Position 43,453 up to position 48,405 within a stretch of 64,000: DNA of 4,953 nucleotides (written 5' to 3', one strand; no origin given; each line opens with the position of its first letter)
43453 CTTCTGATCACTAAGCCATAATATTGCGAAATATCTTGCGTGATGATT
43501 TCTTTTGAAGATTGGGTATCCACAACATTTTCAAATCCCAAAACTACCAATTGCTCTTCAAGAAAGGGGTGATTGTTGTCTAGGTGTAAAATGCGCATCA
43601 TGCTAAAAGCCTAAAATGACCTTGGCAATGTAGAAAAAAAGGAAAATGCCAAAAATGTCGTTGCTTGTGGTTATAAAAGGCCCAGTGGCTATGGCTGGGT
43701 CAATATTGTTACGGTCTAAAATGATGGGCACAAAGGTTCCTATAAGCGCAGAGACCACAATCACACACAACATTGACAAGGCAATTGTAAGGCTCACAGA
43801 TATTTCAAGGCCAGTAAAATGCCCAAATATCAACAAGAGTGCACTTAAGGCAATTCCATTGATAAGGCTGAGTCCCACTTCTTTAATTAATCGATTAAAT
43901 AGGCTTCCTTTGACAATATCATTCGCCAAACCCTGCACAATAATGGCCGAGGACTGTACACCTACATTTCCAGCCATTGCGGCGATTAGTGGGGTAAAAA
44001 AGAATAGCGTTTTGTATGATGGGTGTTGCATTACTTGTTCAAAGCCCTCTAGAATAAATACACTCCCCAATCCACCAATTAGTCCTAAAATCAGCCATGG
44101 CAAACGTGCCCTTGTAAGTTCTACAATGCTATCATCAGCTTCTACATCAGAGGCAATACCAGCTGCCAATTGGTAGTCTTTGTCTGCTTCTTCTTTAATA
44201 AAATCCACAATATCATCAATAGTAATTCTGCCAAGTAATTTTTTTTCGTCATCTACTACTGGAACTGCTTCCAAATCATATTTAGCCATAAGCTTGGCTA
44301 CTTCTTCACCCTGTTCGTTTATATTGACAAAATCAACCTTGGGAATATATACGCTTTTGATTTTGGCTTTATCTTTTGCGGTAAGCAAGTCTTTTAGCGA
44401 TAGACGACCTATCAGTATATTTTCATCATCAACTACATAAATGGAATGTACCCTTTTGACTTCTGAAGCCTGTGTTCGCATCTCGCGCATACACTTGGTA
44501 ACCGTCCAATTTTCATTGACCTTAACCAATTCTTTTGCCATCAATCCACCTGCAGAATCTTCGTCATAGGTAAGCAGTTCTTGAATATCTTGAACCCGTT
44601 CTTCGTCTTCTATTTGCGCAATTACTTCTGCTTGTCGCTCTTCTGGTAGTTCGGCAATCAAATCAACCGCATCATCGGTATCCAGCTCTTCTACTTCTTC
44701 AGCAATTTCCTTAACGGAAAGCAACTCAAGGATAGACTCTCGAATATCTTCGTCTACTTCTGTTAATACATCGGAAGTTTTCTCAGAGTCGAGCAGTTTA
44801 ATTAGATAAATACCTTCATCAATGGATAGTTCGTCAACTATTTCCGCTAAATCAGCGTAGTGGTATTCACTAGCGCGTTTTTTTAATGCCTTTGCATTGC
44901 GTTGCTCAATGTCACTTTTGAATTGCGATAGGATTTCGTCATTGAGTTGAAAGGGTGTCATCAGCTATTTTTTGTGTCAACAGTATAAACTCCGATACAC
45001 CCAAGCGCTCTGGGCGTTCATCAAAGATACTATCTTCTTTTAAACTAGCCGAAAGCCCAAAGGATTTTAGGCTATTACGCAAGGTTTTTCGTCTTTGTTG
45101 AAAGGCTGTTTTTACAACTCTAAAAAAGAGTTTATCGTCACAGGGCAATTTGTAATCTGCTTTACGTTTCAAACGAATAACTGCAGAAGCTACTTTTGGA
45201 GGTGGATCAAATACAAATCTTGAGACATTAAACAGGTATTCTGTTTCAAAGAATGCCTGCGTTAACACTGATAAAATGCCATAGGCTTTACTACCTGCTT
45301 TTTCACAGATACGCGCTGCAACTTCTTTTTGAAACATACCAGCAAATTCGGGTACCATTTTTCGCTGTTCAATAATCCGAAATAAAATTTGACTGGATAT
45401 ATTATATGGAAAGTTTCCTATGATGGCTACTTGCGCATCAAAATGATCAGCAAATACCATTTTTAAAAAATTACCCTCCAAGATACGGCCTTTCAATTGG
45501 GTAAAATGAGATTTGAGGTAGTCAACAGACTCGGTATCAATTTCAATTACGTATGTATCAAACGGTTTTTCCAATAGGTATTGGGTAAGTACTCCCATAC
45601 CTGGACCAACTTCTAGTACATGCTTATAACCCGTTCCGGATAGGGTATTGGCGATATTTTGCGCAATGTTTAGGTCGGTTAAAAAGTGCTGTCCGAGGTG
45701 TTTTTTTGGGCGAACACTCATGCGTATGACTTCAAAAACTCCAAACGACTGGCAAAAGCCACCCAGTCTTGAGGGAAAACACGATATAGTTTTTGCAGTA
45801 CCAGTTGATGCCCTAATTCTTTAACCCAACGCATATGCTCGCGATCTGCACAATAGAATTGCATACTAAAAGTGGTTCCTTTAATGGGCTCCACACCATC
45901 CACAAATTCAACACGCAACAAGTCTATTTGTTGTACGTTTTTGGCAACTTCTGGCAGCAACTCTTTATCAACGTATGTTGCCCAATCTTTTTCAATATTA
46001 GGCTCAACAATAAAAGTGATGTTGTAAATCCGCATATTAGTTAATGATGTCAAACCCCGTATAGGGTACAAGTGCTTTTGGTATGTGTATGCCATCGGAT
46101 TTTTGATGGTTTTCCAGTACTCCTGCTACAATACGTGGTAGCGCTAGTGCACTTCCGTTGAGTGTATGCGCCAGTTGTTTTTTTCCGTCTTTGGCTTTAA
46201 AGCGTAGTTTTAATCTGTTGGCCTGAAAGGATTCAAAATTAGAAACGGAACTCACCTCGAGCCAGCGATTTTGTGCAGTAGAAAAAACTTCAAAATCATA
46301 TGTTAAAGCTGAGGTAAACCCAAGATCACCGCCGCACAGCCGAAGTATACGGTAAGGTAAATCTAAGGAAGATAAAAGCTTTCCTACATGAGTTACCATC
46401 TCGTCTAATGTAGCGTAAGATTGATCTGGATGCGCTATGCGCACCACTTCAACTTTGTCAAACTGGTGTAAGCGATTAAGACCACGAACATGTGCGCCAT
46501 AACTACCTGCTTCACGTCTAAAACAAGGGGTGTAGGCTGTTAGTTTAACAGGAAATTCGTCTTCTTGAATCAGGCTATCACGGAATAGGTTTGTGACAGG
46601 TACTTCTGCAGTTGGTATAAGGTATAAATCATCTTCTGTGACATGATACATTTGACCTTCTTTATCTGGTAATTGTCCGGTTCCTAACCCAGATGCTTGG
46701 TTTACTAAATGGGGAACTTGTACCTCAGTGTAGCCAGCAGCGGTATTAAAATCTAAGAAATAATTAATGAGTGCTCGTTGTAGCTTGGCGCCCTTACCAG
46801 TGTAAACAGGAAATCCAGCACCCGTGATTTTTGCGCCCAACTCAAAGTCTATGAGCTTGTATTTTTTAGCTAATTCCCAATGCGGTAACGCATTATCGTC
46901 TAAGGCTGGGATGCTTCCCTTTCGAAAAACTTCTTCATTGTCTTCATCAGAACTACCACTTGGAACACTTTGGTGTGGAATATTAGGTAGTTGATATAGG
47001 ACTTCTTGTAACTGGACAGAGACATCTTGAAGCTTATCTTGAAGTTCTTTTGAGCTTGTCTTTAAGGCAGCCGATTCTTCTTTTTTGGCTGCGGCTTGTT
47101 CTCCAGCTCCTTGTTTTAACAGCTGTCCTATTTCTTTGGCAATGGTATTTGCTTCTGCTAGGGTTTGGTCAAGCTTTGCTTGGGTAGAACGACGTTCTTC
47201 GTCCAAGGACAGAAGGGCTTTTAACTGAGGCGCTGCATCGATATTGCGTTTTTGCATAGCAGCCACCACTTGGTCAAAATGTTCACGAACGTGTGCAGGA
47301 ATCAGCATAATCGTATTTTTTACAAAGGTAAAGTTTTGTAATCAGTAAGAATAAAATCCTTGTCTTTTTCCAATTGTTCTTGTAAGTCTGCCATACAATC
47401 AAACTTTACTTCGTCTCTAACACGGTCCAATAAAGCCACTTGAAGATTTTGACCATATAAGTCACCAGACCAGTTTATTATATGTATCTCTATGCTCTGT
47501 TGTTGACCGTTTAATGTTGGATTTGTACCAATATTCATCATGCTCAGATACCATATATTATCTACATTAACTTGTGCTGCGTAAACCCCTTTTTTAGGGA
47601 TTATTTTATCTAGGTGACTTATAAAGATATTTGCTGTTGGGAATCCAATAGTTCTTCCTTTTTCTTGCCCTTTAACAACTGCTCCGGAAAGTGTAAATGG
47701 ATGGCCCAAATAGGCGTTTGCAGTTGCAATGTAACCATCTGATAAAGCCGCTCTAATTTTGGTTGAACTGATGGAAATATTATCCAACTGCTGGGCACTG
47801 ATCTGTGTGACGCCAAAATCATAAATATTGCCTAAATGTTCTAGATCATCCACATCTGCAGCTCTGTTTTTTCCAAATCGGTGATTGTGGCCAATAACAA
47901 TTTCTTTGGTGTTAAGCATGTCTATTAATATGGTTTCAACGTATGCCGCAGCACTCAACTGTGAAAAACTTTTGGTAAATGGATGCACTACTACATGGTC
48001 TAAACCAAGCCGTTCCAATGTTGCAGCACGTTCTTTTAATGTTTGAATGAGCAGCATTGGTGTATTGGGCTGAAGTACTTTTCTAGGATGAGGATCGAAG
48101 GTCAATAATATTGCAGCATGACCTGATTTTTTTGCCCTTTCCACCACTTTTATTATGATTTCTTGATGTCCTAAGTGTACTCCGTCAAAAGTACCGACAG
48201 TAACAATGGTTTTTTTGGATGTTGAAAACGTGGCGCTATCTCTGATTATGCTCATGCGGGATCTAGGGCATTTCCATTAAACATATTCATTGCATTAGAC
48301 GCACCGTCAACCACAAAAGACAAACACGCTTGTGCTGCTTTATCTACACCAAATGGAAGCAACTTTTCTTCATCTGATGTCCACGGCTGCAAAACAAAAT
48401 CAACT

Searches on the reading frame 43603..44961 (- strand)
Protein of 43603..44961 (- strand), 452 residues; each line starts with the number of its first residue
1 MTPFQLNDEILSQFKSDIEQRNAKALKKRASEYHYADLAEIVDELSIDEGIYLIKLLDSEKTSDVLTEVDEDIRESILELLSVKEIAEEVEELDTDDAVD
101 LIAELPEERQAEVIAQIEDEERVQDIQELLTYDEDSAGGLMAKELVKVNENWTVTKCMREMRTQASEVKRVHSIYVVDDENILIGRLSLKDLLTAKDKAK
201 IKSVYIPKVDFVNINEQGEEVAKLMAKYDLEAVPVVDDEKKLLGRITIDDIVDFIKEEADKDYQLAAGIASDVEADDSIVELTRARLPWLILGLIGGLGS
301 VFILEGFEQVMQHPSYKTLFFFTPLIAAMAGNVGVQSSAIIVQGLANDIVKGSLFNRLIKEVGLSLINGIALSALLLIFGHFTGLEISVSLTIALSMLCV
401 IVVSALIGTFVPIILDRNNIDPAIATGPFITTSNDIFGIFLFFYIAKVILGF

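Call 72: search_protein_families(library=pfam, proteins=[window:43603-44961:-], max_evalue=0.00001)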
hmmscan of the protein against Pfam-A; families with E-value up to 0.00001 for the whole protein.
window:43603-44961:- (452 aa): 3 families
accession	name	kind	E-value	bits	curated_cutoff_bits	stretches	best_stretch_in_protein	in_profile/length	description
PF01769.21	MgtE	-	6.2e-29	101.2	27.6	1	323-445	1-125/125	Divalent cation transporter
PF03448.22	MgtE_N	-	1.5e-23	83.7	25.9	1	33-135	1-102/102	MgtE intracellular N domain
PF00571.33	CBS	-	2.2e-20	73.2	24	2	138-195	2-54/57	CBS domain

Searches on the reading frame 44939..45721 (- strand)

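Call 72: search_protein_families(library=pfam, proteins=[window:44939-45721:-], max_evalue=0.00001)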
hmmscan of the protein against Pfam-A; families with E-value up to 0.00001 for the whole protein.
window:44939-45721:- (260 aa): 1 family
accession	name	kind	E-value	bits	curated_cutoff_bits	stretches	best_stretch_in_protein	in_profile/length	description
PF00398.26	RrnaAD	-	4.9e-47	160.7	24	1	6-223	5-228/263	Ribosomal RNA adenine dimethylase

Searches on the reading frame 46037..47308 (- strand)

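Call 72: search_protein_families(library=pfam, proteins=[window:46037-47308:-], max_evalue=0.00001)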
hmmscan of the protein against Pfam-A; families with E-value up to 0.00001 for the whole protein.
window:46037-47308:- (423 aa): 2 families
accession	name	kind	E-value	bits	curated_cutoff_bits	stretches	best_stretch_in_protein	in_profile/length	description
PF00587.30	tRNA-synt_2b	-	1.3e-34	120.3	29.3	1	225-401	8-179/179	tRNA synthetase class II core domain (G, H, P, S and T)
PF02403.27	Seryl_tRNA_N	-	7.7e-22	78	28.2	1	1-111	1-108/108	Seryl-tRNA synthetase N-terminal domain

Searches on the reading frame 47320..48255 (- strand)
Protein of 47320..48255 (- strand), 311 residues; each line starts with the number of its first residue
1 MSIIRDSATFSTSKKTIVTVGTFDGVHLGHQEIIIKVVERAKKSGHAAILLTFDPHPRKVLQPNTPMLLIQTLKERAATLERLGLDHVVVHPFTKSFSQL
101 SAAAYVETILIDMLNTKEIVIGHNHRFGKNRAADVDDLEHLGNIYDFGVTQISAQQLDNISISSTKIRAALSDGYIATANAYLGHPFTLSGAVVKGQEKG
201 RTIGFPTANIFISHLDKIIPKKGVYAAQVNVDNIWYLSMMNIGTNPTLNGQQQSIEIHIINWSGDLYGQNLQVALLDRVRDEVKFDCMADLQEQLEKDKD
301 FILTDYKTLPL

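Call 72: search_protein_families(library=pfam, proteins=[window:47320-48255:-], max_evalue=0.00001)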
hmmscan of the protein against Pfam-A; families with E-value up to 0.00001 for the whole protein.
window:47320-48255:- (311 aa): 3 families
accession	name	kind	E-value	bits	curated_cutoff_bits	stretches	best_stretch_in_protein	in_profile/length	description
PF06574.18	FAD_syn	-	4e-49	166.9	27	1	12-166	4-158/158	FAD synthetase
PF01687.23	Flavokinase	-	1.3e-40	138.9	19.6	1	183-300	1-118/124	Riboflavin kinase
PF01467.32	CTP_transf_like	-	7.8e-07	29.8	21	1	18-169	1-132/133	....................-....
